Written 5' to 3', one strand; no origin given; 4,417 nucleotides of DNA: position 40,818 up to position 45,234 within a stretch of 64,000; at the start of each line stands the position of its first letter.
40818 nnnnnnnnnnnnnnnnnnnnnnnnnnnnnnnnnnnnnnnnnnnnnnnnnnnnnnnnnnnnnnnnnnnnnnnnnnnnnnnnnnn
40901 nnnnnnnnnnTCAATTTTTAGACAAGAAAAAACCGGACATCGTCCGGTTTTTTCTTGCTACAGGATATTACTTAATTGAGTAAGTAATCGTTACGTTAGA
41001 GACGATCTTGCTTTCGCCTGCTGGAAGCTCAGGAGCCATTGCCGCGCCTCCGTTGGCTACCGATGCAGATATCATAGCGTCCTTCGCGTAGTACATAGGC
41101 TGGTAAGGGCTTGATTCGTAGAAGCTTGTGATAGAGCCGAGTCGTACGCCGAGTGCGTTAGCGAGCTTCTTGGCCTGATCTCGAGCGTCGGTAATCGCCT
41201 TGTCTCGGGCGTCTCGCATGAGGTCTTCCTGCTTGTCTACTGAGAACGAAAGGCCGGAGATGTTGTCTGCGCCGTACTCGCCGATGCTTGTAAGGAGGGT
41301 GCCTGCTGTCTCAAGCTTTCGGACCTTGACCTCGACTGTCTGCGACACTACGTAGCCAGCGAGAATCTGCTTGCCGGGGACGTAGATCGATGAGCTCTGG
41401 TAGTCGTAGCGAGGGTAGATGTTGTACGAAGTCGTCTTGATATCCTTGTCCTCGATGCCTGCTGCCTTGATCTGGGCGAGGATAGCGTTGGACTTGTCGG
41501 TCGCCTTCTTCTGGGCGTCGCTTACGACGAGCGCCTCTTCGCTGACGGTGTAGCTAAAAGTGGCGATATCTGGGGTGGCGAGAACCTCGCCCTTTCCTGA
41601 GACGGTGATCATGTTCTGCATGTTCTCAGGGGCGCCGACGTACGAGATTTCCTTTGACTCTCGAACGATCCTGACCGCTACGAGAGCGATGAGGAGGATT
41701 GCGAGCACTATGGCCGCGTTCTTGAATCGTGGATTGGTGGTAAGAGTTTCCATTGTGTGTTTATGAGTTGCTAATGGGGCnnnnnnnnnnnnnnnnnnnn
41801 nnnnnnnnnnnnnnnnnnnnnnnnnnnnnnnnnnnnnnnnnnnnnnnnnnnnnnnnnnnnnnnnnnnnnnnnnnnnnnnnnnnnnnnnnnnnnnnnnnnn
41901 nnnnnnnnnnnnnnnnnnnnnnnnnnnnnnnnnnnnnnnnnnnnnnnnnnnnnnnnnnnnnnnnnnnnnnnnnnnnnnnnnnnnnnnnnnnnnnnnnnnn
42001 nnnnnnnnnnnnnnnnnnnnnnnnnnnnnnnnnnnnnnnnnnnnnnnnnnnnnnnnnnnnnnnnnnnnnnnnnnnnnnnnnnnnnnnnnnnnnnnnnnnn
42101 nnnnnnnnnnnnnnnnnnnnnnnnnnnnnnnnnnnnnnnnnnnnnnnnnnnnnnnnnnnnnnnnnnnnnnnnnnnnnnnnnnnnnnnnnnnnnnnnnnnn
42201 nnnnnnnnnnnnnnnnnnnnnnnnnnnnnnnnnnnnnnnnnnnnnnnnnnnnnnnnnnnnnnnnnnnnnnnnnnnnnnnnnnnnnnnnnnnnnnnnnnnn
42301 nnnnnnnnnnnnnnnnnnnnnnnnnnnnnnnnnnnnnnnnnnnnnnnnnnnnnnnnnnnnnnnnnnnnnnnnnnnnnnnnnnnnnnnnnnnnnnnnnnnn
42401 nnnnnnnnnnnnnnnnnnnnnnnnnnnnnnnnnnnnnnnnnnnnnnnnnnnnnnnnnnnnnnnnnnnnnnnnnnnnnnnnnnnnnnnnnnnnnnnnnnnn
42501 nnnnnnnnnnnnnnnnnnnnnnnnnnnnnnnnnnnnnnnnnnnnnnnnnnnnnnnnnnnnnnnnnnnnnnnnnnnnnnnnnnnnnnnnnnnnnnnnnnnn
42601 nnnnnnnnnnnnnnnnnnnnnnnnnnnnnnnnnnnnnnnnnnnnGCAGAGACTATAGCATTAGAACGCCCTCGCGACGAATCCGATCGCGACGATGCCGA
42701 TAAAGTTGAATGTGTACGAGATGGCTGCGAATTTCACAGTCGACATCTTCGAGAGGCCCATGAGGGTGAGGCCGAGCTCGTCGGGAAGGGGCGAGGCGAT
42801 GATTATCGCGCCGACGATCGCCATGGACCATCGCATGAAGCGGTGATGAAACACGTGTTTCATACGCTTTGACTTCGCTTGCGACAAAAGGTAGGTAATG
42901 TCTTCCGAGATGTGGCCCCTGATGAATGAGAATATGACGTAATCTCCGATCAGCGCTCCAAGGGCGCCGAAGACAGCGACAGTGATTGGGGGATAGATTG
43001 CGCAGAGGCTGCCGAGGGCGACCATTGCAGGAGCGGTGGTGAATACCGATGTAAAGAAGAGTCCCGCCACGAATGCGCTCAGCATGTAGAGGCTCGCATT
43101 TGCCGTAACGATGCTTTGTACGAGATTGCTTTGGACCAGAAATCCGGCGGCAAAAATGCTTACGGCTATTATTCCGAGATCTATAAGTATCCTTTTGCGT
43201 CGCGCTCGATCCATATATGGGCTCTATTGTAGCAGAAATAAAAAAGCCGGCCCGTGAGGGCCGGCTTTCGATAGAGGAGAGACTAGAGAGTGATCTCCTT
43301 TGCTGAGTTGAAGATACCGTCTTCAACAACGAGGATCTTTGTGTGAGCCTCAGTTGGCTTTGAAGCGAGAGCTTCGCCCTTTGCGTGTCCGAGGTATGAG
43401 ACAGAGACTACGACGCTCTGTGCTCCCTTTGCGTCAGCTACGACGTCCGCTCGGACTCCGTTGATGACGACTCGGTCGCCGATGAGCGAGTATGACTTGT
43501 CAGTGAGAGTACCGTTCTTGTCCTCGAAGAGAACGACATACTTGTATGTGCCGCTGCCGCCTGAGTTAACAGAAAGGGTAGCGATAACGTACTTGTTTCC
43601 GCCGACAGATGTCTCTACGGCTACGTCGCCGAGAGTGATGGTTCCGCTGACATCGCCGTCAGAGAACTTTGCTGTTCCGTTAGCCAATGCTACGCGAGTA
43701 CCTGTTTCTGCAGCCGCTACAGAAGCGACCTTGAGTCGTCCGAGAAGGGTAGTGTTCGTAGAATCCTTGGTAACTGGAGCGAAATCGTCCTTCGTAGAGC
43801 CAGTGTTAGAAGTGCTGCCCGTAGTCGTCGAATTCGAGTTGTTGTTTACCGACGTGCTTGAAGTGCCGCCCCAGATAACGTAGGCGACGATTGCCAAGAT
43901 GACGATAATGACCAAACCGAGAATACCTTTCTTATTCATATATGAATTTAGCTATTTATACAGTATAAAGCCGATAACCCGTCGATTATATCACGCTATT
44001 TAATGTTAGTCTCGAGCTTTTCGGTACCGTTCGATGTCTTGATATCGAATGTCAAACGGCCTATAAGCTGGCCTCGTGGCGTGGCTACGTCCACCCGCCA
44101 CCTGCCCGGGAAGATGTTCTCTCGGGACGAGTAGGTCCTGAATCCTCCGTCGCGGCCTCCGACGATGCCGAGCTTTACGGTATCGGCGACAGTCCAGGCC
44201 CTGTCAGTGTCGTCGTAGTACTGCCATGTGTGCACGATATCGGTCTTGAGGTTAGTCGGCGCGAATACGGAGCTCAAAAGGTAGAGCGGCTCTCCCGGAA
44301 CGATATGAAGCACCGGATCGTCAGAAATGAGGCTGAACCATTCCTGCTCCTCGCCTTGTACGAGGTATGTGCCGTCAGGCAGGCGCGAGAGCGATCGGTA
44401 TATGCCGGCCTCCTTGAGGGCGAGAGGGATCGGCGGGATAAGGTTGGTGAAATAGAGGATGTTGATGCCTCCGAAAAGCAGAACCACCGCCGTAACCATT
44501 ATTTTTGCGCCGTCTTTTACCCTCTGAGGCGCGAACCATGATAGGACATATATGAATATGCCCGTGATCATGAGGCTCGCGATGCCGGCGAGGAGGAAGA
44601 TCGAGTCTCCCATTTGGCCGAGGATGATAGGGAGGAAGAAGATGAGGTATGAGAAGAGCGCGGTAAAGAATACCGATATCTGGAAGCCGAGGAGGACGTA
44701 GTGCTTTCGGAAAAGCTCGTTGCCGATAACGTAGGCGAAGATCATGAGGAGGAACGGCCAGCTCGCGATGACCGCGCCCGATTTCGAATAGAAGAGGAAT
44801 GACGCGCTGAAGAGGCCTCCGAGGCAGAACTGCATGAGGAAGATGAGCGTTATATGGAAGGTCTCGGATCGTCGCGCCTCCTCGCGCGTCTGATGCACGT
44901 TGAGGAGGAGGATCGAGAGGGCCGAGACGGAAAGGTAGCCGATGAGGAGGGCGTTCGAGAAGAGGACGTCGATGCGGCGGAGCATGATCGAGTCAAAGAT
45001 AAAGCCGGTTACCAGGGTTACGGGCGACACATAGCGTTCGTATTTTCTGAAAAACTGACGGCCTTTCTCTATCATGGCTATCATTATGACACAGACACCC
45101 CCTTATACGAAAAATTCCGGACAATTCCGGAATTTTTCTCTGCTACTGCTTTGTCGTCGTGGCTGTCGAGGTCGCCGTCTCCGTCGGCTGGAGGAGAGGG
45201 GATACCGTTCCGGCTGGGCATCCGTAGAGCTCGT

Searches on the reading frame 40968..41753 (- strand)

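Call 64: search_protein_families(library=pfam, proteins=[window:40968-41753:-], max_evalue=0.01)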
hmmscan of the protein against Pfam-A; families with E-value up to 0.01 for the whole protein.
window:40968-41753:- (261 aa): 1 family
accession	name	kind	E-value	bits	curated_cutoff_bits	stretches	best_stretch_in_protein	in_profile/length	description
PF04402.19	SIMPL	-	2.7e-51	175.2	25.2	1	49-258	1-205/205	Protein of unknown function (DUF541)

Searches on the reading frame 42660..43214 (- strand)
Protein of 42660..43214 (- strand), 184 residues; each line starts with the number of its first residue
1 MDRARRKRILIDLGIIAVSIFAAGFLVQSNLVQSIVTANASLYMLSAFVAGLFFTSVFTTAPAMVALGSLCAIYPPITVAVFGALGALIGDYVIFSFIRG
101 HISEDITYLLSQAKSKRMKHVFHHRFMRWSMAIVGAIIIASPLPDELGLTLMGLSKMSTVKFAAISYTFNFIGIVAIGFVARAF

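Call 64: search_protein_families(library=pfam, proteins=[window:42660-43214:-], max_evalue=0.01)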
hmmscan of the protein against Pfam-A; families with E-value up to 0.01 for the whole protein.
window:42660-43214:- (184 aa): 1 family
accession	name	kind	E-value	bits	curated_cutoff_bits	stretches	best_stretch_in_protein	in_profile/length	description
PF09335.16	VTT_dom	-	0.00024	22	33.9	1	63-168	3-108/123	VTT domain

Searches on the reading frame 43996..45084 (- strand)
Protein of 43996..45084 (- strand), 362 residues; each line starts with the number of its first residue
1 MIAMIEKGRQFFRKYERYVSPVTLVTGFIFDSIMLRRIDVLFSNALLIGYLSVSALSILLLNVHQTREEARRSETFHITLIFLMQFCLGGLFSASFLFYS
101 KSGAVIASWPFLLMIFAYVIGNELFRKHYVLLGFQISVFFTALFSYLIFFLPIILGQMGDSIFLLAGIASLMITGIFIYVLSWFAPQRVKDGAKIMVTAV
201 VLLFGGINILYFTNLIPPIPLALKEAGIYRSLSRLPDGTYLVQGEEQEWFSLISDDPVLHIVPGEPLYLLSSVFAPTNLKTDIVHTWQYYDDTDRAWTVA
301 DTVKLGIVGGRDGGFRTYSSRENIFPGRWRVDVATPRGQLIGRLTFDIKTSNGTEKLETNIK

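Call 64: search_protein_families(library=pfam, proteins=[window:43996-45084:-], max_evalue=0.01)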
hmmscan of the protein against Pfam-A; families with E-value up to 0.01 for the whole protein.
window:43996-45084:- (362 aa): 1 family
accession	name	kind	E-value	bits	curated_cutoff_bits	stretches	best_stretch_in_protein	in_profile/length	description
PF11141.13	DUF2914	-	6.1e-14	51.9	23.6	1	280-348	1-62/62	Protein of unknown function (DUF2914)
